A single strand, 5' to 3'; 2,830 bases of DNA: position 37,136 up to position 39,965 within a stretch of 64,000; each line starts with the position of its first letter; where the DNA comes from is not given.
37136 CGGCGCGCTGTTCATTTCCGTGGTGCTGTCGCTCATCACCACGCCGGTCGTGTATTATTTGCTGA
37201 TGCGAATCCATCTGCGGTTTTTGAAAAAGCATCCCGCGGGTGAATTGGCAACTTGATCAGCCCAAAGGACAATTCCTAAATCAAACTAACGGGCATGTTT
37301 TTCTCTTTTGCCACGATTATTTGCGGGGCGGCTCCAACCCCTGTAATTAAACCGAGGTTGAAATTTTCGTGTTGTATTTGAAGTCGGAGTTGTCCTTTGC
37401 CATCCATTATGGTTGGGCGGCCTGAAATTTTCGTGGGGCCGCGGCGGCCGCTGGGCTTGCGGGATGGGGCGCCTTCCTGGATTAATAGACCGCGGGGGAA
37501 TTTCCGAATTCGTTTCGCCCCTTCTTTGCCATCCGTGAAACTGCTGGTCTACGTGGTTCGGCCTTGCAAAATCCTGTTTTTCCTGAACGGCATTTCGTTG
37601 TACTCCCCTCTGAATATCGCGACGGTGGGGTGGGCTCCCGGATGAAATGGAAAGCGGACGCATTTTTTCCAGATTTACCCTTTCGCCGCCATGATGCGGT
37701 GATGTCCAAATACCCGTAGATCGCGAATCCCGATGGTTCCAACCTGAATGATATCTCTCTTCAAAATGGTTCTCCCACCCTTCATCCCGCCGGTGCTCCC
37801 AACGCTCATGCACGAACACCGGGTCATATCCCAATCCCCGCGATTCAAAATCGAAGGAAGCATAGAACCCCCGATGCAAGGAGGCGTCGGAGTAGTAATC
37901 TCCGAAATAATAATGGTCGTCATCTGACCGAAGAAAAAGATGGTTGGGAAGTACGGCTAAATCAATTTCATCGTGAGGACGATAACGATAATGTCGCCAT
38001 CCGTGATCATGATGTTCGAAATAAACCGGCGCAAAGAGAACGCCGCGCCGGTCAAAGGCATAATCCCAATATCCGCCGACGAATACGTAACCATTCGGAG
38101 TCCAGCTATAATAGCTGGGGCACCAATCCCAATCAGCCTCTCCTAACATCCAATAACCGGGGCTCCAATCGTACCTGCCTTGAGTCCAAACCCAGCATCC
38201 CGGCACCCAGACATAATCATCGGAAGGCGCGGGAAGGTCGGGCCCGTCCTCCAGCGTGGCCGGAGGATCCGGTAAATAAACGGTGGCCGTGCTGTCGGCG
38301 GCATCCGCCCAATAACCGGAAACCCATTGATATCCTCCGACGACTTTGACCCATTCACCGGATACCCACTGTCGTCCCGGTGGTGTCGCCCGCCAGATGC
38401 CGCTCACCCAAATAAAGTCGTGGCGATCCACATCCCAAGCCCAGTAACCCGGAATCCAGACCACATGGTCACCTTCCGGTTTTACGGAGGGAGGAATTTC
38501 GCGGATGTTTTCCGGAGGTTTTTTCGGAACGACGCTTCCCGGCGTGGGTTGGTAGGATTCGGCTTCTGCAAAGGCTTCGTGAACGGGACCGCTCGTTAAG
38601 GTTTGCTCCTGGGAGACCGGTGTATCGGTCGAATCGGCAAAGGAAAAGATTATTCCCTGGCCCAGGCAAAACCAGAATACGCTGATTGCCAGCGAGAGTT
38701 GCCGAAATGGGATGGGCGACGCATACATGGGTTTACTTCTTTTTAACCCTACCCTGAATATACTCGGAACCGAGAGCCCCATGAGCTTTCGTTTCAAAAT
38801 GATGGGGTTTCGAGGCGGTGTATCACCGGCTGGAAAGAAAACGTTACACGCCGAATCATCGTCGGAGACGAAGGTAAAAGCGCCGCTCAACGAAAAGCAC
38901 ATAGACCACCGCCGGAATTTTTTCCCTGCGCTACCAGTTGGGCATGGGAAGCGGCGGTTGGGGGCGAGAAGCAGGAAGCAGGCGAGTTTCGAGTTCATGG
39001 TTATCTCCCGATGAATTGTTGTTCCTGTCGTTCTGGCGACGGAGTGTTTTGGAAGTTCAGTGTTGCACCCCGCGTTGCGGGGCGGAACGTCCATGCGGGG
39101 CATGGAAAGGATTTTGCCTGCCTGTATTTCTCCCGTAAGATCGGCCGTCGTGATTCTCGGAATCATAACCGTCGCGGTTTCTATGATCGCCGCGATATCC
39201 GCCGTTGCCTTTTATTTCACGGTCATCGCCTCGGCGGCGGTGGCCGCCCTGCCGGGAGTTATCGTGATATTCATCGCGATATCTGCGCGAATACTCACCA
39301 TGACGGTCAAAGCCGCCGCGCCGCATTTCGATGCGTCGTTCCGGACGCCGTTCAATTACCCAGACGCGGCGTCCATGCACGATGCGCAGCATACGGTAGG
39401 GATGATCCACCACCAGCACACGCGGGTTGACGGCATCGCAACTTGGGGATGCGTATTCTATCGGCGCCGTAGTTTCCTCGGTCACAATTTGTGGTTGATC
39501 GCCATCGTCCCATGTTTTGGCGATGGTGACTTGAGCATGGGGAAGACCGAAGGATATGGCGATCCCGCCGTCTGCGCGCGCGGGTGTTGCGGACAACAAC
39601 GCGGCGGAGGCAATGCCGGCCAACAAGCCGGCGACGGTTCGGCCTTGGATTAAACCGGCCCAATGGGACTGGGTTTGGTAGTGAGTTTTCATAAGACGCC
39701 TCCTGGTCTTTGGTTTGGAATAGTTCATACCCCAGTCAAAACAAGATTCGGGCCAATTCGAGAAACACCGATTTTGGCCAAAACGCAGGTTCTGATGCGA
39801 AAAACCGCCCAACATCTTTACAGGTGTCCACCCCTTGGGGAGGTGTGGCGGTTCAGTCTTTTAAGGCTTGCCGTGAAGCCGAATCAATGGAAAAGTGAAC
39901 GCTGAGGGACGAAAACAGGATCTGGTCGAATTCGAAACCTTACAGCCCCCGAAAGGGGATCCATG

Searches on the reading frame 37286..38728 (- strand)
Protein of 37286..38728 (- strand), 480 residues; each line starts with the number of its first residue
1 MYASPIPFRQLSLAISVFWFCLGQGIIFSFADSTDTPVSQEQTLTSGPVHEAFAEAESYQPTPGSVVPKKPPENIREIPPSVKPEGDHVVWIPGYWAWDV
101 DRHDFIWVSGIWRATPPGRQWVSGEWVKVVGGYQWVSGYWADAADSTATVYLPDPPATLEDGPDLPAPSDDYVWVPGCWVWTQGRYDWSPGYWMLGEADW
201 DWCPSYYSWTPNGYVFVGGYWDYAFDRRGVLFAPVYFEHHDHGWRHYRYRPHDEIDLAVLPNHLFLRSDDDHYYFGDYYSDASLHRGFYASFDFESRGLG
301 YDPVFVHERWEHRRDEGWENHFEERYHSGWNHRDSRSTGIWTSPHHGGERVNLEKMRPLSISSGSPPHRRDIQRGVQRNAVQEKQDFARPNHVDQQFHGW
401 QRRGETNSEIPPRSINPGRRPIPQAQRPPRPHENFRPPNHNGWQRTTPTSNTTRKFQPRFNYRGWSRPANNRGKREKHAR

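Call 57: find_related_loci(query=window:37286-38728:-, collection=metagenome_contigs, flank=10000)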
Query window:37286-38728:- (480 aa) in metagenome_contigs; peptide patterns used: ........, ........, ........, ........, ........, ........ (x = any residue, [..] = any of these).
600 stretches matched a pattern (row limit reached: there are more); 536 encode a relative of the query (tblastn E <= 1e-3); the best 80 are kept; 80 distinct loci.
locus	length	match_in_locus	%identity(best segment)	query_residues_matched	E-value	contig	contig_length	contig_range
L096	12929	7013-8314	51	5-439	1e-137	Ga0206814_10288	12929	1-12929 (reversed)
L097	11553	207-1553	47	7-455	3e-129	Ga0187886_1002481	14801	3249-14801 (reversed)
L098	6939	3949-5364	47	7-480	6e-129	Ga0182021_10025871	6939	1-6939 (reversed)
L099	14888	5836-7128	49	1-430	3e-128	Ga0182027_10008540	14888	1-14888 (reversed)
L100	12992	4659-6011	45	11-437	7e-122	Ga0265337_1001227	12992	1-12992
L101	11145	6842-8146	47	21-455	2e-121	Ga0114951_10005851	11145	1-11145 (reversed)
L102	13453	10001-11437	43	1-458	3e-121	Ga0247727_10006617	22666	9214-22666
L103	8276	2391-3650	46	3-418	4e-119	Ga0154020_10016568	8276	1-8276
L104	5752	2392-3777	45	6-463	1e-117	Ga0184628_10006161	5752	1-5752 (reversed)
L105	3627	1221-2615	45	6-441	7e-120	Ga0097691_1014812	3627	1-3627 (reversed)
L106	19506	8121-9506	45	6-459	3e-117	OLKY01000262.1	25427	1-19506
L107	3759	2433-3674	47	42-437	8e-120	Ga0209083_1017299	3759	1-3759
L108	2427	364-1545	48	13-405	2e-123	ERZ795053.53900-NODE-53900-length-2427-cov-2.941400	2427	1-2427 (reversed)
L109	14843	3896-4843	55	27-343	6e-117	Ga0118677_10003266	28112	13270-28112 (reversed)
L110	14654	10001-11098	50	42-407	3e-116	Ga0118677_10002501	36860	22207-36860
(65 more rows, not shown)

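Call 61: search_protein_families(library=phrogs, proteins=[window:37286-38728:-], max_evalue=0.01)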
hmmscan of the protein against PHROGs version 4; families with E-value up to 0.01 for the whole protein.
window:37286-38728:- (480 aa): 0 families

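Call 62: search_protein_families(library=ncbifam, proteins=[window:37286-38728:-], max_evalue=0.01)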
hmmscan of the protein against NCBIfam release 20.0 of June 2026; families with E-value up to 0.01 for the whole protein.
window:37286-38728:- (480 aa): 0 families

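Call 67: search_protein_families(library=padloc, proteins=[window:37286-38728:-], max_evalue=0.01)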
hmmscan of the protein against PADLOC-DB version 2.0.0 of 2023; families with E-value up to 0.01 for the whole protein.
window:37286-38728:- (480 aa): 0 families

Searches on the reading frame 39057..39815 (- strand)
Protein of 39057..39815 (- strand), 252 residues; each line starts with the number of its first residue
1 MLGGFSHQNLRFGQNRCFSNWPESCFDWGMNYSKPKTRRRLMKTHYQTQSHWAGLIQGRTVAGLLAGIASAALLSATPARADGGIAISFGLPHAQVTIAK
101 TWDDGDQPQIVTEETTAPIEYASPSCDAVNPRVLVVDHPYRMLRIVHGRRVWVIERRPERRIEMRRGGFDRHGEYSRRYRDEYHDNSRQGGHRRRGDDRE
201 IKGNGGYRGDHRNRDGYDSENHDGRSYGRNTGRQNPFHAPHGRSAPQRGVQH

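Call 5: search_protein_families(library=pfam, proteins=[window:39057-39815:-], max_evalue=0.01)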
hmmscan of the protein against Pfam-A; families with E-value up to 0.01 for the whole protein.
window:39057-39815:- (252 aa): 0 families

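Call 61: search_protein_families(library=phrogs, proteins=[window:39057-39692:-], max_evalue=0.01)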
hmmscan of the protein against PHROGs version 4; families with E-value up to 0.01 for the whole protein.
window:39057-39692:- (211 aa): 0 families

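Call 62: search_protein_families(library=ncbifam, proteins=[window:39057-39692:-], max_evalue=0.01)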
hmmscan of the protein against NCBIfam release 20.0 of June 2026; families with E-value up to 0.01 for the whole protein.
window:39057-39692:- (211 aa): 0 families
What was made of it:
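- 39057..39692 (-): Near-orphan secreted protein with an Arg/Asp/His-rich tail ('gene B'), immediately left of the composition break. No Pfam, NCBIfam or PHROG hit (calls 5, 61, 62).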

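Call 63: search_protein_representatives(protein=window:39057-39692:-)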
Query: 211 residues. Proteins with E-value up to 0.001 (for the whole library): 3; up to 1e-10: 2; up to 1e-30: 1. The best 3 are listed.
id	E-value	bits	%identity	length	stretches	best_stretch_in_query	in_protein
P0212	2.0e-140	482.5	100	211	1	1-211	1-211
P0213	1.3e-29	120.1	44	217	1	1-210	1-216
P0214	2.0e-05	41.1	30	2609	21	121-211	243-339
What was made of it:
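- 39057..39692 (-): One real homolog (44% identity) among 1.84 billion representative proteins (call 63).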

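Call 67: search_protein_families(library=padloc, proteins=[window:39057-39692:-], max_evalue=0.01)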
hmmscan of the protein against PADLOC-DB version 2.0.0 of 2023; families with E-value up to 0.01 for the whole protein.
window:39057-39692:- (211 aa): 0 families
